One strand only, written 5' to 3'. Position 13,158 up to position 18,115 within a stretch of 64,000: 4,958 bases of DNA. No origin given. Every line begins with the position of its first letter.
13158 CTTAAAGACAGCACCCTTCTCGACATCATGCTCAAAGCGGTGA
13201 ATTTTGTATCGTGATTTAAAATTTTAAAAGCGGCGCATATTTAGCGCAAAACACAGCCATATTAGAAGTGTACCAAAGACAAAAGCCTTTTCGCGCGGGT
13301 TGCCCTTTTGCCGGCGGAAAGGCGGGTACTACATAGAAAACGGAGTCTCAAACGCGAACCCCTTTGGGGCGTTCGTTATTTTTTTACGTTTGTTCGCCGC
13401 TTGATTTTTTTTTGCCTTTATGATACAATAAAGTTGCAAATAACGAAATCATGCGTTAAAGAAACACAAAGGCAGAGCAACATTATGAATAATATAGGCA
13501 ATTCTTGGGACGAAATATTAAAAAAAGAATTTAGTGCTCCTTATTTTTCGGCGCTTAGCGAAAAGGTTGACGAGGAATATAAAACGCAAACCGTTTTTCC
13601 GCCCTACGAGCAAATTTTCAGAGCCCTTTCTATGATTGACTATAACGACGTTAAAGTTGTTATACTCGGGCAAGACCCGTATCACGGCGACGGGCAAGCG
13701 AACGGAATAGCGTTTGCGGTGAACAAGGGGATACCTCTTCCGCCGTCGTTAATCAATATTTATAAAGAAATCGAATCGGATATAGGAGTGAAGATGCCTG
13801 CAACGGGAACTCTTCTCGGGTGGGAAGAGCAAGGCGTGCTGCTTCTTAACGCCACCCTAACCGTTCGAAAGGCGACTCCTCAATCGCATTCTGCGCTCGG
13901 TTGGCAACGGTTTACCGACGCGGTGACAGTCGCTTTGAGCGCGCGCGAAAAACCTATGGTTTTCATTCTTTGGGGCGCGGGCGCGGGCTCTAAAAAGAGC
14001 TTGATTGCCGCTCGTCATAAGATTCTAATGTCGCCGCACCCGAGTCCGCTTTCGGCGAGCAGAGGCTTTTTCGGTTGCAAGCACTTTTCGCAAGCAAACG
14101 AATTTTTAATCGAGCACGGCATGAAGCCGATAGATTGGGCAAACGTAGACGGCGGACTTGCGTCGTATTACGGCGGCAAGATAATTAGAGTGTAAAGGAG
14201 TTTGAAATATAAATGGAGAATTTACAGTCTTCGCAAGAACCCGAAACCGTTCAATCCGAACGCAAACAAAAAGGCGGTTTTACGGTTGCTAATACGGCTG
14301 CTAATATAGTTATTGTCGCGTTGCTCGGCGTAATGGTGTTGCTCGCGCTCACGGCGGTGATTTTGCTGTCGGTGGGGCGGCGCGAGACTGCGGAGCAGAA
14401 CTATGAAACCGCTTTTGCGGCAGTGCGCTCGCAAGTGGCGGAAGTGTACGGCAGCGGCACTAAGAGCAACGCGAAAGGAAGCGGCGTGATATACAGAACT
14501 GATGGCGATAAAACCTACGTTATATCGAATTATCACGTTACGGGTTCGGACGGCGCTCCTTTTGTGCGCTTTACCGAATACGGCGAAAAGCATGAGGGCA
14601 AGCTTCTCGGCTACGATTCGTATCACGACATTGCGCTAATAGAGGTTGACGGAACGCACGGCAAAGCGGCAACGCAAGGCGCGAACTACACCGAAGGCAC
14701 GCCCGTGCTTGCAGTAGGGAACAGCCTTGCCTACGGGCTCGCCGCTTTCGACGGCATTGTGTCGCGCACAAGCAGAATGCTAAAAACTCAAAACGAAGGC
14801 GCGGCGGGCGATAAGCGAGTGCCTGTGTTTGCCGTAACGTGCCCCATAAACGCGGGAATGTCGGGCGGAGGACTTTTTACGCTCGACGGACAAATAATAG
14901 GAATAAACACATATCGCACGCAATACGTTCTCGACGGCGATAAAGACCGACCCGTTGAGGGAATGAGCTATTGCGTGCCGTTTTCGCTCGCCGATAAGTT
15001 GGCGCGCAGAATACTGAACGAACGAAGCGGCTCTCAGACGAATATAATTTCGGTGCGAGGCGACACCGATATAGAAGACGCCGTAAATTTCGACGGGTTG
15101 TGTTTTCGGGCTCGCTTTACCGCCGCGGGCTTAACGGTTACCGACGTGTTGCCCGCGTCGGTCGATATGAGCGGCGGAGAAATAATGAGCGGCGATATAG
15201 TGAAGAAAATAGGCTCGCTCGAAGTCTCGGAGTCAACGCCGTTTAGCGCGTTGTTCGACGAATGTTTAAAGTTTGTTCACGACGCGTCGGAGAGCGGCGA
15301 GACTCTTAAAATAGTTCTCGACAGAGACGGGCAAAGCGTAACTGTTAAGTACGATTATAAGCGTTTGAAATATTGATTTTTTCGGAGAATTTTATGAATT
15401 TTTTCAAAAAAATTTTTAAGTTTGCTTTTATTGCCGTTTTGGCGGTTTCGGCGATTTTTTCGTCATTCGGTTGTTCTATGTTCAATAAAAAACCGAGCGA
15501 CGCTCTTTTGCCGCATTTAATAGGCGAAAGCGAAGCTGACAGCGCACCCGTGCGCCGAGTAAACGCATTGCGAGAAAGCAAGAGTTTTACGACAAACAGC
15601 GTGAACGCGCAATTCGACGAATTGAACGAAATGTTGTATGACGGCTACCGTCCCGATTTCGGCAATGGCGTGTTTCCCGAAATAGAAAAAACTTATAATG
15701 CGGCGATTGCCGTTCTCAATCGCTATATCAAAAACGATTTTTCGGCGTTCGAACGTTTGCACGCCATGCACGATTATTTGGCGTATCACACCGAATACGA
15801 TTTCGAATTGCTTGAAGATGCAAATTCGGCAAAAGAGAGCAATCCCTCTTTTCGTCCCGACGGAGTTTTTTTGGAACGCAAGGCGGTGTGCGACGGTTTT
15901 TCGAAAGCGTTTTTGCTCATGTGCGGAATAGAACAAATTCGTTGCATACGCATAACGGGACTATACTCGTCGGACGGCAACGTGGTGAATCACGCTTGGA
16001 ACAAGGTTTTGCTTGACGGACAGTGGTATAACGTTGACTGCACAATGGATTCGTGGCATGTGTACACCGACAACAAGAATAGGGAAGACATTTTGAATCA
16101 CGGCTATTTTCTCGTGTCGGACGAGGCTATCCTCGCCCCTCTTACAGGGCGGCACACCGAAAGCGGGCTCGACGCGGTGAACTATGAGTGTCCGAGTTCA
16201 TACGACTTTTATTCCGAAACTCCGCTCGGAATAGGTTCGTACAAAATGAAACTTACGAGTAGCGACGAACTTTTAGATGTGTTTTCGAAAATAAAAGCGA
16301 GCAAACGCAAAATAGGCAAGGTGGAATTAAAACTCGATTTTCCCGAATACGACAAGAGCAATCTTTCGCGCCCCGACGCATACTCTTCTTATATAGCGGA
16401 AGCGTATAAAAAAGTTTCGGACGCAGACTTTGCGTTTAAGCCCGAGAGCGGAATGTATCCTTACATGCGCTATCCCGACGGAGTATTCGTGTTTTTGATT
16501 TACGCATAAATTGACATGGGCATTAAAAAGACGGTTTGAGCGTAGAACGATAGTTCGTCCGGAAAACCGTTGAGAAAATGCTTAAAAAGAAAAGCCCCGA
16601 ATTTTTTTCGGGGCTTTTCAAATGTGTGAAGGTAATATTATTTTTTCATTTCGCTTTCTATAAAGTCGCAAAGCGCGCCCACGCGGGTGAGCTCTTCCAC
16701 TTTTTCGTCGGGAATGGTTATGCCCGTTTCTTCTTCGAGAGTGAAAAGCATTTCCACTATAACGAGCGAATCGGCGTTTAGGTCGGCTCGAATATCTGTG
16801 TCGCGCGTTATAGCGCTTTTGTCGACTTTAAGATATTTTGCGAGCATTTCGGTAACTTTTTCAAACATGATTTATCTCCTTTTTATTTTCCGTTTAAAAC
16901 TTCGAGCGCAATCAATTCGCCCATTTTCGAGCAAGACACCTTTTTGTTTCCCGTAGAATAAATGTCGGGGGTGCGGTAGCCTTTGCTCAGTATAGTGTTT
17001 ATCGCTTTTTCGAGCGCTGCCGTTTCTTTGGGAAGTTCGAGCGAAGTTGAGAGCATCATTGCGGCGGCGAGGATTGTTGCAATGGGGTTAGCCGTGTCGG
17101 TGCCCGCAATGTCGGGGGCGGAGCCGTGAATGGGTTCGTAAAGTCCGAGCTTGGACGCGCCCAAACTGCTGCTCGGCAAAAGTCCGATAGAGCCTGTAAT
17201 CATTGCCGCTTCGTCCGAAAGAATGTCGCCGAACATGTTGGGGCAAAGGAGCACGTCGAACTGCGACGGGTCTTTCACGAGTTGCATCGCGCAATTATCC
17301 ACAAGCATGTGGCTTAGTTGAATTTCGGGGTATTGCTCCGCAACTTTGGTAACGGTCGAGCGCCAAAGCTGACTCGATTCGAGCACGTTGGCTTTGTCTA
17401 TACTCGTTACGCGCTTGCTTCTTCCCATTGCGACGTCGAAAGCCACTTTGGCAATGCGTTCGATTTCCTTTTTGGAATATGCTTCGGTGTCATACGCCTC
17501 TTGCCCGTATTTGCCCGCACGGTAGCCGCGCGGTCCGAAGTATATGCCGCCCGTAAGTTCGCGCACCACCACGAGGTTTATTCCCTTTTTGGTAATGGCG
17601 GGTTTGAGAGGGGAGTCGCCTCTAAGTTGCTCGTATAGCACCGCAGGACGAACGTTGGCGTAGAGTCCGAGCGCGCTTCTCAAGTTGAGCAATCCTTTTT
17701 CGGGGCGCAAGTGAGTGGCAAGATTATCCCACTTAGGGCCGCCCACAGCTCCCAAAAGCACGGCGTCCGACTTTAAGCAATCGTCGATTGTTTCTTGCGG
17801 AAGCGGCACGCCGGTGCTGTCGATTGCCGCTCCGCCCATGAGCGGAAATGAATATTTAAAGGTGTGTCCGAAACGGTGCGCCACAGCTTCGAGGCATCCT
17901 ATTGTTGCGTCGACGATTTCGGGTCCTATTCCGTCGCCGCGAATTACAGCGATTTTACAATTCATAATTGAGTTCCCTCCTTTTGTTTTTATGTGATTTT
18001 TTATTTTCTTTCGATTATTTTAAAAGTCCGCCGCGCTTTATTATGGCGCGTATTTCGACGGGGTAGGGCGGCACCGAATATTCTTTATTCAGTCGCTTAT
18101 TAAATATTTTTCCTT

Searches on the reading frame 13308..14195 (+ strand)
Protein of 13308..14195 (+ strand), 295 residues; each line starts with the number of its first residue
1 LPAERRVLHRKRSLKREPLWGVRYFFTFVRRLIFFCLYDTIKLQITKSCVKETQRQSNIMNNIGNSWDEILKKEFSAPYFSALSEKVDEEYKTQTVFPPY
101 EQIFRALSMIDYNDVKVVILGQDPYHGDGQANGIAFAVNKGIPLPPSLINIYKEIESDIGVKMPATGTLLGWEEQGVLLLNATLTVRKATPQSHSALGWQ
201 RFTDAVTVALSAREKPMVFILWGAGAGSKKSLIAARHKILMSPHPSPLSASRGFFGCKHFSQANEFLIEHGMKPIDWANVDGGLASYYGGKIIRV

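Call 81: search_protein_families(library=pfam, proteins=[window:13308-14195:+], max_evalue=0.00001)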
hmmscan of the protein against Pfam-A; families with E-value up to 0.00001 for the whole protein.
window:13308-14195:+ (295 aa): 1 family
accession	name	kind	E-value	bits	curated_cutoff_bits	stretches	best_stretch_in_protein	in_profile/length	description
PF03167.25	UDG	-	6.7e-15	55.8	24.3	1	114-267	7-140/141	Uracil DNA glycosylase superfamily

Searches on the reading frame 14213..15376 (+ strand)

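Call 81: search_protein_families(library=pfam, proteins=[window:14213-15376:+], max_evalue=0.00001)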
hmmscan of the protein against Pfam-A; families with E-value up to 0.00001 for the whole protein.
window:14213-15376:+ (387 aa): 1 family
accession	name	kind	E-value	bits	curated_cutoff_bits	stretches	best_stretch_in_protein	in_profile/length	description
PF13365.12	Trypsin_2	-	1.5e-18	68.4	27.6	1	89-231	1-144/144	Trypsin-like peptidase domain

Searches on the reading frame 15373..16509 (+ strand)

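Call 81: search_protein_families(library=pfam, proteins=[window:15373-16509:+], max_evalue=0.00001)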
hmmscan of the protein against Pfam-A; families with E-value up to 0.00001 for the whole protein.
window:15373-16509:+ (378 aa): 1 family
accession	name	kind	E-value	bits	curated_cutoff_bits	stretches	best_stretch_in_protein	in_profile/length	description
PF01841.26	Transglut_core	-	8.4e-10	39.3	23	1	118-223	7-108/108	Transglutaminase-like superfamily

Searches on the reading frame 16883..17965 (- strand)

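Call 81: search_protein_families(library=pfam, proteins=[window:16883-17965:-], max_evalue=0.00001)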
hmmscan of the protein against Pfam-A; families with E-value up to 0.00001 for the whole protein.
window:16883-17965:- (360 aa): 1 family
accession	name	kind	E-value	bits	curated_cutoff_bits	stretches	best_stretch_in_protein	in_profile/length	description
PF00180.25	Iso_dh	-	6.4e-137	456.9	27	1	4-352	1-348/348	Isocitrate/isopropylmalate dehydrogenase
